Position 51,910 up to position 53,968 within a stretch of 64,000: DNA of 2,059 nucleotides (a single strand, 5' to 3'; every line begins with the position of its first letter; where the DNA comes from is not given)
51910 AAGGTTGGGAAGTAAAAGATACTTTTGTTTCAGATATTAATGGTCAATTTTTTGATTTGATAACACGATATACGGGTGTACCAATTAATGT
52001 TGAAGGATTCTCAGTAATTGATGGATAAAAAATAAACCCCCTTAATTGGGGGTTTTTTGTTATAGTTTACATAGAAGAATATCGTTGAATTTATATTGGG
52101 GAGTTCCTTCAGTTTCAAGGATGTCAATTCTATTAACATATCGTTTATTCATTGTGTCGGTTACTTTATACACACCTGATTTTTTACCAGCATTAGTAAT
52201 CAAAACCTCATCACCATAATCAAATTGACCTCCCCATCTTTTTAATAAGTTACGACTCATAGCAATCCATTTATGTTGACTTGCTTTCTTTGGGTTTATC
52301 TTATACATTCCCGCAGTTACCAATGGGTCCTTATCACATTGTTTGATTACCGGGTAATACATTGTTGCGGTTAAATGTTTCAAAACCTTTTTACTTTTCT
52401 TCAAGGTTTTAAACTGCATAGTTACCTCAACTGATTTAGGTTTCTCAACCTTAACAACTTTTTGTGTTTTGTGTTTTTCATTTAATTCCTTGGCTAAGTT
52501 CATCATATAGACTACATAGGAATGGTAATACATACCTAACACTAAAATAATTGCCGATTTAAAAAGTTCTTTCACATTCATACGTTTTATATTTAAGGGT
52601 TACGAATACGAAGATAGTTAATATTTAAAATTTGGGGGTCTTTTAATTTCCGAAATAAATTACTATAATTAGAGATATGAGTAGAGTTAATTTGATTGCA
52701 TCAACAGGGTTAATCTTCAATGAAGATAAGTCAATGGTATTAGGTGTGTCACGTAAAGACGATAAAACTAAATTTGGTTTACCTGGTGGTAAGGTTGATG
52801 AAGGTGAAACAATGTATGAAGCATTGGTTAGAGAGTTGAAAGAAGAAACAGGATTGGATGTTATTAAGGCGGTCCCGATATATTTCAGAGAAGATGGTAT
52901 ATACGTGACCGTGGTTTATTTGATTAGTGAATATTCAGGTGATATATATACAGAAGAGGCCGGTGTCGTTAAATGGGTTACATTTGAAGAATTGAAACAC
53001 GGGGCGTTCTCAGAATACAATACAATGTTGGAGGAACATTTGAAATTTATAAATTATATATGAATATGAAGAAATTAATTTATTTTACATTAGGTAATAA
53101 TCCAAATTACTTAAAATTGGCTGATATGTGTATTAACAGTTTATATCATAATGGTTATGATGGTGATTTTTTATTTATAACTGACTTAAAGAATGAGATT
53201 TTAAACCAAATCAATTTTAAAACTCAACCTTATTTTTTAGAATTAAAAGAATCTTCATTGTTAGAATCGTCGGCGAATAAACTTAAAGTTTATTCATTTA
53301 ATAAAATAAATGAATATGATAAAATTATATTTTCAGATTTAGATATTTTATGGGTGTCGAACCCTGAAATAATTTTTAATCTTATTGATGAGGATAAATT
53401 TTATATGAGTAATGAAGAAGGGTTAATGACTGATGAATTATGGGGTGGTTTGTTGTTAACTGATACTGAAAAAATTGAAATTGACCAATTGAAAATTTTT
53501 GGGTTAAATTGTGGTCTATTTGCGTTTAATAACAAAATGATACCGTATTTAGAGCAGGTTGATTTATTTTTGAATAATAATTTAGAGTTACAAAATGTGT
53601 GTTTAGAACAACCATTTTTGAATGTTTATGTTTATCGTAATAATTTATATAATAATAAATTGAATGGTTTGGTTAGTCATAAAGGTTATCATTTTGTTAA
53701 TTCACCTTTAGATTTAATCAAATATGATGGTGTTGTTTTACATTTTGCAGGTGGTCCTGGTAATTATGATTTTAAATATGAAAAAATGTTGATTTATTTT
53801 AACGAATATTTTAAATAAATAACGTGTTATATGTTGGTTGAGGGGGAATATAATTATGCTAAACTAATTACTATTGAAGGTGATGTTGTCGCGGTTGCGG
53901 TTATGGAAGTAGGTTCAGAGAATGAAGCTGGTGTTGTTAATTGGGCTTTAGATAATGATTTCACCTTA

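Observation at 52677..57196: Cluster of nucleotide/NAD-metabolism-like enzymes: Nudix, glycosyltransferase, HxGH nucleotidyltransferase, HEXXH peptidase, Sir2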

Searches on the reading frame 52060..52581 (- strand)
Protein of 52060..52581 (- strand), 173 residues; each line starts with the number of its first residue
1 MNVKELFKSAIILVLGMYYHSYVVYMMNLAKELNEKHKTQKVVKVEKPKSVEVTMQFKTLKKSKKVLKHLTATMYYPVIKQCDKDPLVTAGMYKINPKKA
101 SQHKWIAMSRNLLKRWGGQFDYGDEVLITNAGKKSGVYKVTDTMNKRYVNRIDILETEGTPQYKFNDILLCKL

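Call 79: search_protein_families(library=pfam, proteins=[window:52060-52581:-], max_evalue=0.01)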
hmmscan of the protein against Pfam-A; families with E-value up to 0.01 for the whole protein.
window:52060-52581:- (173 aa): 2 families
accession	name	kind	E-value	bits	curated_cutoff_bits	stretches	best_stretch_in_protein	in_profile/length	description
PF25061.1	RRM_fung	-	0.00014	22.4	27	1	30-88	19-77/85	Fungal RNA-binding domain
PF05833.16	NFACT_N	-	0.004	16.4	31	1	24-75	3-54/456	NFACT N-terminal and middle domains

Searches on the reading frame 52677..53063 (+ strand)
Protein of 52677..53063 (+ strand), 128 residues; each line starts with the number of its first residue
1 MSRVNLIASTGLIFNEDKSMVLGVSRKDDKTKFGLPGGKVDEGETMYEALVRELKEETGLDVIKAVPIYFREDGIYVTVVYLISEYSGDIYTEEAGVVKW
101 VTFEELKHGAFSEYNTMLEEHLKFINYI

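Call 3: search_protein_families(library=pfam, proteins=[window:52677-53063:+], max_evalue=0.1)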
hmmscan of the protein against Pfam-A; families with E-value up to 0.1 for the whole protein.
window:52677-53063:+ (128 aa): 3 families
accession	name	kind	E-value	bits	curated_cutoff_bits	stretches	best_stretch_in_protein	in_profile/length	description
PF00293.34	NUDIX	-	8.6e-18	65.1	21.1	1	10-109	7-122/134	NUDIX domain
PF22327.2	Nudt16-like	-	3.6e-05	24.2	27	1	18-63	22-66/161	U8 snoRNA-decapping enzyme-like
PF14815.12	NUDIX_4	-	0.0042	17.3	35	1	33-115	27-107/113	NUDIX domain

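Call 4: search_protein_families(library=phrogs, proteins=[window:52677-53063:+], max_evalue=0.01)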
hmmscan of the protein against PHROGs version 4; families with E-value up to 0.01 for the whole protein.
window:52677-53063:+ (128 aa): 8 families
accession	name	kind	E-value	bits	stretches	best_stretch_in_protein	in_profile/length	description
phrog_1198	-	other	1.9e-22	81.2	1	10-121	40-166/253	MutT/NUDIX hydrolase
phrog_15528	-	head and packaging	8.6e-11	41.9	1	10-106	525-623/794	portal protein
phrog_1185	-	other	5.1e-10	40.3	1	8-66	149-214/301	nudix hydrolase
phrog_10313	-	other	2.5e-07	31.6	1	12-60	17-67/159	nudix hydrolase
phrog_6216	-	unknown function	9.6e-07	28.9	1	10-119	5-111/545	-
phrog_19657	-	other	1.2e-06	29.5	1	25-60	53-88/176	nudix hydrolase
phrog_9999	-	other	0.00013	22.9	1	31-62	53-85/186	nudix hydrolase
phrog_25541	-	unknown function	0.0003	21.4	1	30-63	95-128/210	-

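Call 5: search_protein_families(library=ncbifam, proteins=[window:52677-53063:+], max_evalue=0.01)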
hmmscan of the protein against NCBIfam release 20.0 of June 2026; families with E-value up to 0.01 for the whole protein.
window:52677-53063:+ (128 aa): 22 families
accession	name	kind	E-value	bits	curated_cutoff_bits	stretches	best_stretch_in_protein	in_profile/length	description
TIGR00586.1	mutt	equivalog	6.6e-15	55.3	97.9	1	10-123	9-128/129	8-oxo-dGTP diphosphatase MutT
NF008044.0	PRK10776.1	equivalog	8.4e-15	54.8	148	1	9-123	7-127/130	8-oxo-dGTP diphosphatase MutT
NF006530.0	PRK08999.1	equivalog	1.5e-14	53.8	245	1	10-115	10-121/315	Nudix family hydrolase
NF001936.0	PRK00714.1-3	equivalog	1.2e-07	31.7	118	1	21-66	25-70/155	RNA pyrophosphohydrolase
NF001938.0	PRK00714.1-5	equivalog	2.5e-07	30.2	116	1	5-65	19-79/172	RNA pyrophosphohydrolase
TIGR02705.1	nudix_YtkD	equivalog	3.6e-07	29.8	154.4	1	34-63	48-77/156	RNA deprotection pyrophosphohydrolase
NF007834.0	PRK10546.1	equivalog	4.8e-07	29.7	156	1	25-102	21-105/135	pyrimidine (deoxy)nucleoside triphosphate diphosphatase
NF003791.0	PRK05379.2-3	equivalog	1.2e-06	28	409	1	21-66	215-262/340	bifunctional nicotinamide-nucleotide adenylyltransferase/Nudix hydroxylase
NF006961.0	PRK09438.1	equivalog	1.6e-06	27.7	103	1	12-64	14-65/151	dihydroneopterin triphosphate diphosphatase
NF001937.0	PRK00714.1-4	equivalog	2.9e-06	27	139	1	10-62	11-62/161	RNA pyrophosphohydrolase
NF008736.0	PRK11762.1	equivalog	1.5e-05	24.6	169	1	29-60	72-103/186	ADP compounds hydrolase NudE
NF041652.1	Nud_hyd_Dein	equivalog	2.4e-05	24.6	200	1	13-62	20-74/152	Nudix hydrolase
NF003786.0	PRK05379.1-2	equivalog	3e-05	23.4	397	1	22-66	232-278/354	bifunctional nicotinamide-nucleotide adenylyltransferase/Nudix hydroxylase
NF012016.0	PRK15472.1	equivalog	3.7e-05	23.4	95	1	31-73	31-75/141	nucleoside triphosphatase NudI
NF003785.0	PRK05379.1-1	equivalog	4.1e-05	22.9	418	1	5-63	202-260/347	bifunctional nicotinamide-nucleotide adenylyltransferase/Nudix hydroxylase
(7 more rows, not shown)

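Call 42: search_solved_structures(query=window:52677-53063:+, max_evalue=0.001)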
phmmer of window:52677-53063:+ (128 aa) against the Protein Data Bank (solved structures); distinct sequences matched with E-value up to 0.001: 31.
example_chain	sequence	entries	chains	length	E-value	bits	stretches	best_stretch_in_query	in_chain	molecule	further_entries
4v14_A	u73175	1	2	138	8.5e-10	42.1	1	1-116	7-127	MUTATOR MUTT PROTEIN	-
3id9_A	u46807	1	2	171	1.3e-09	41.5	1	7-69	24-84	MutT/NUDIX family protein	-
2b06_A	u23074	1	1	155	1.3e-08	38.3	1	31-107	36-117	MutT/nudix family protein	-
3ees_A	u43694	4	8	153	3.2e-08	37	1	31-117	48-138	Probable pyrophosphohydrolase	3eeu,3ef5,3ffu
3hhj_A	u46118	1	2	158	5.1e-08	36.3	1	13-118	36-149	Mutator mutT protein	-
4ilq_A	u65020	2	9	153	8.3e-07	32.4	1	29-126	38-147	CT771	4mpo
7syc_A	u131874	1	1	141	2.5e-06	30.9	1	30-115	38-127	7,8-dihydro-8-oxoguanine-triphosphatase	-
1mut_A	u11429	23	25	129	3.3e-06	30.5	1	8-112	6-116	NUCLEOSIDE TRIPHOSPHATE PYROPHOSPHOHYDROLASE | Mutator mutT protein | 7,8-dihydro-8-oxoguanine-triphosphatase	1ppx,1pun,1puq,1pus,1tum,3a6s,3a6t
3gg6_A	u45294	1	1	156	7.8e-06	29.3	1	13-92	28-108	Nucleoside diphosphate-linked moiety X motif 18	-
3r03_A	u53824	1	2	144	9.4e-06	29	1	16-107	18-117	NUDIX hydrolase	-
1f3y_A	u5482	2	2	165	1.5e-05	28.4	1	13-71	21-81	DIADENOSINE 5',5'''-P1,P4-TETRAPHOSPHATE HYDROLASE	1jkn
2yyh_A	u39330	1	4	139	2e-05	27.9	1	21-88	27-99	8-OXO-dGTPase domain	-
3f13_A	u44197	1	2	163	3e-05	27.4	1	31-68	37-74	putative nudix hydrolase family member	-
2o1c_A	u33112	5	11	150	3.4e-05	27.2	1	12-64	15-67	dATP pyrophosphohydrolase | Dihydroneopterin triphosphate diphosphatase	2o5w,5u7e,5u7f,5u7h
5zrc_A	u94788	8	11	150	3.6e-05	27.2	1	33-106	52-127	Putative mutator protein MutT2/NUDIX hydrolase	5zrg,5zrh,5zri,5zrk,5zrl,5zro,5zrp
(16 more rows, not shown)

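Call 56: search_protein_families(library=padloc, proteins=[window:52677-53063:+], max_evalue=0.01)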
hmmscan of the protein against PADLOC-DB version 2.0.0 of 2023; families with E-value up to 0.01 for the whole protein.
window:52677-53063:+ (128 aa): 1 family
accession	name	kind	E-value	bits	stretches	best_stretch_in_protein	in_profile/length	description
PDLC04899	PDC-S07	-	1.3e-14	52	1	11-122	12-128/135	-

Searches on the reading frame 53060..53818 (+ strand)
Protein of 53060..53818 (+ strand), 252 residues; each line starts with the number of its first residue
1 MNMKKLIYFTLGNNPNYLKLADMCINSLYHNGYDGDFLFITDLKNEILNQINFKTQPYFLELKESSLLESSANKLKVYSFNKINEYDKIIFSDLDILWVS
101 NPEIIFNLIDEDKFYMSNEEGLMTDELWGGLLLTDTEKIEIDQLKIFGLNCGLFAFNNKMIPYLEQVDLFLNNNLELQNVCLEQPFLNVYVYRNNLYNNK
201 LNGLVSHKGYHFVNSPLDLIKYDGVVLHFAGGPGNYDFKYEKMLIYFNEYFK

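Call 3: search_protein_families(library=pfam, proteins=[window:53060-53818:+], max_evalue=0.1)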
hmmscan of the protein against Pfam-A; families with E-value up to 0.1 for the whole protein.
window:53060-53818:+ (252 aa): 1 family
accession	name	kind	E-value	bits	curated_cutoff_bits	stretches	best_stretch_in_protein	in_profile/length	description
PF01501.26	Glyco_transf_8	-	0.0018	18.4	24.3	1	41-161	37-170/253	Glycosyl transferase family 8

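Call 4: search_protein_families(library=phrogs, proteins=[window:53060-53818:+], max_evalue=0.01)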
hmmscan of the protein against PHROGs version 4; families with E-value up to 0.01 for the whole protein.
window:53060-53818:+ (252 aa): 0 families

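Call 5: search_protein_families(library=ncbifam, proteins=[window:53060-53818:+], max_evalue=0.01)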
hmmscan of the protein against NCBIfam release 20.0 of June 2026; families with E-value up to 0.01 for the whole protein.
window:53060-53818:+ (252 aa): 0 families

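Call 43: search_solved_structures(query=window:53060-53818:+, max_evalue=1, show_alignments=1)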
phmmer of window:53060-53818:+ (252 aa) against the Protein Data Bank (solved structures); distinct sequences matched with E-value up to 1: 0.

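Call 48: find_homologous_proteins(query=window:53060-53818:+, max_evalue=0.001)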
Query window:53060-53818:+ (252 aa): 146 proteins with E <= 0.001 among 757 candidates; the best 120 are listed.
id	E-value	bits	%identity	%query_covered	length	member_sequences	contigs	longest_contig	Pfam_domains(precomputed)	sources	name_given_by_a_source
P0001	1.5e-161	554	100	99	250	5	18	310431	-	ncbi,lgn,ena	-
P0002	9.5e-104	365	67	98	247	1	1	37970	-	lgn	-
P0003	3.0e-101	357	66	99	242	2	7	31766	-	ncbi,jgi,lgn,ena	-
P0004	1.9e-96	341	65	99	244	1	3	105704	-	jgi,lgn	jgi:hypothetical protein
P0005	6.4e-96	339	65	99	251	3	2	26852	-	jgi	jgi:hypothetical protein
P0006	9.6e-96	339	65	99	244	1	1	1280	-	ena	-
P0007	1.6e-95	338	64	99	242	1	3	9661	-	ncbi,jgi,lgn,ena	jgi:hypothetical protein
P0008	3.8e-95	337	65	99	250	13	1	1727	-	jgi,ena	-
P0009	4.8e-95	336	64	99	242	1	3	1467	-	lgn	-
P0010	1.3e-94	335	61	98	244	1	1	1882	PF01501.27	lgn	-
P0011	8.6e-94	332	62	99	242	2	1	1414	-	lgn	-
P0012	1.3e-93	332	64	98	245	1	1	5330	-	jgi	jgi:hypothetical protein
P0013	1.1e-92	329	63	96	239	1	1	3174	PF01501.27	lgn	-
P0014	1.3e-92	328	61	99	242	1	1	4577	PF01501.27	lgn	-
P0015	1.4e-92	328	62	98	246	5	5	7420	PF01501.27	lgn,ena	-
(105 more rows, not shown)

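Call 56: search_protein_families(library=padloc, proteins=[window:53060-53818:+], max_evalue=0.01)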
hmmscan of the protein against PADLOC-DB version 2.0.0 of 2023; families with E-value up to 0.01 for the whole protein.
window:53060-53818:+ (252 aa): 0 families

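Call 60: predict_structure(alignment_id=A2)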
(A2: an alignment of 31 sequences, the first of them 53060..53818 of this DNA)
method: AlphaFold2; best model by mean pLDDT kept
length: 252 residues; sequences in the alignment: 31
mean_pLDDT: 94.8   pTM: 0.92
mean pLDDT of the five models: 94.8, 94.6, 94.5, 94.2, 94.0
residues with pLDDT >= 90: 219; 70-90: 31; 50-70: 2; < 50: 0
segments of 3 or more residues with pLDDT < 50: none
pLDDT, mean of each block of 10 residues (from residue 1): 91 89 98 97 96 97 83 96 98 98 98 98 97 98 98 98 98 94 96 98 96 84 96 85 96 89
secondary structure, 60 per line:
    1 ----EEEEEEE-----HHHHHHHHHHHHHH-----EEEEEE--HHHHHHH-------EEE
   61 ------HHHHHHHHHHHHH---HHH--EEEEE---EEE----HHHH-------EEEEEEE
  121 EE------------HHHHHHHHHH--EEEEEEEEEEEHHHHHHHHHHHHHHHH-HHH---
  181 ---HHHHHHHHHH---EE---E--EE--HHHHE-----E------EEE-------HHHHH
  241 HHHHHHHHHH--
elements in order: E5-11 H17-30 E36-41 H44-50 E58-60 H67-79 E88-92 E96-98 H103-106 E114-122 H135-144 E147-157 H158-173 H184-193 H209-212 E226-228 H236-250

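Call 64: fold_search(model_id=the predicted structure, library=pdb)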
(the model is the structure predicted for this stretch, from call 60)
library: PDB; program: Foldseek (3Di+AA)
matches with E <= 10: 1617; with E <= 0.001: 476
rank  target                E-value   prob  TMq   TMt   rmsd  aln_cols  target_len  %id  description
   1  3v0l                  4.8e-10  1.00  0.56  0.52   5.4       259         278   11  Crystal structure of the Fucosylgalactoside alpha N-acetylgalactosaminyltransferase (GTA, cisAB mutant L266G, G268A) in  (released 2013-01-23)
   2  3u0x_A                6.6e-10  1.00  0.59  0.52   5.8       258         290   10  Crystal structure of the B-specific-1,3-galactosyltransferase (GTB) in complex with compound 382 (released 2012-10-24)
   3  1ll0_I                7.5e-10  1.00  0.59  0.57   5.7       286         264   13  Crystal Structure of Rabbit Muscle Glycogenin (released 2002-05-15)
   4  6u4b                  8.5e-10  1.00  0.61  0.31   7.3       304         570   13  WbbM bifunctional glycosytransferase apo structure (released 2020-01-22)
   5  3sxe                  1.1e-09  1.00  0.62  0.55   5.2       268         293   10  Crystal structure of AAAA+UDP+Gal with Glycerol as the cryoprotectant (released 2012-02-29)
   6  1zct_A                1.1e-09  1.00  0.58  0.57   6.3       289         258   13  structure of glycogenin truncated at residue 270 in a complex with UDP (released 2005-04-26)
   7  6eql_A                1.2e-09  1.00  0.61  0.60   4.6       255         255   13  Crystal Structure of Human Glycogenin-1 (GYG1) Tyr195pIPhe mutant complexed with manganese and UDP (released 2017-12-20)
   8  1ll0_J                1.2e-09  1.00  0.56  0.57   6.4       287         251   12  Crystal Structure of Rabbit Muscle Glycogenin (released 2002-05-15)
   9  5c1l                  1.2e-09  1.00  0.58  0.53   5.3       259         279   11  Crystal structure of GTB + UDP-Gal + DI (released 2015-09-23)
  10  5tjn_A                1.2e-09  1.00  0.57  0.52   5.3       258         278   11  Crystal structure of GTB + B trisaccharide (native) (released 2017-06-14)
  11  3t7n_A                1.3e-09  1.00  0.60  0.60   5.9       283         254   14  Crystal Structure of Human Glycogenin-1 (GYG1) complexed with manganese and UDP, in a monoclinic closed form (released 2011-08-31)
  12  3v0o_A                1.3e-09  1.00  0.59  0.52   5.4       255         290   12  Crystal structure of the Fucosylgalactoside alpha N-acetylgalactosaminyltransferase (GTA, cisAB mutant L266G, G268A) i (released 2013-01-23)
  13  3sxg                  1.4e-09  1.00  0.64  0.57   5.0       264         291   11  Crystal structure of AAAA+UDP+Gal with MPD as the cryoprotectant (released 2012-02-29)
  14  5c1g                  1.4e-09  1.00  0.59  0.52   5.5       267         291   11  Crystal structure of ABBA + UDP + DI (released 2015-09-23)
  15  5c47                  1.4e-09  1.00  0.59  0.52   5.5       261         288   10  Crystal structure of ABBB + UDP-C-Gal (long soak) + DI (released 2015-09-23)
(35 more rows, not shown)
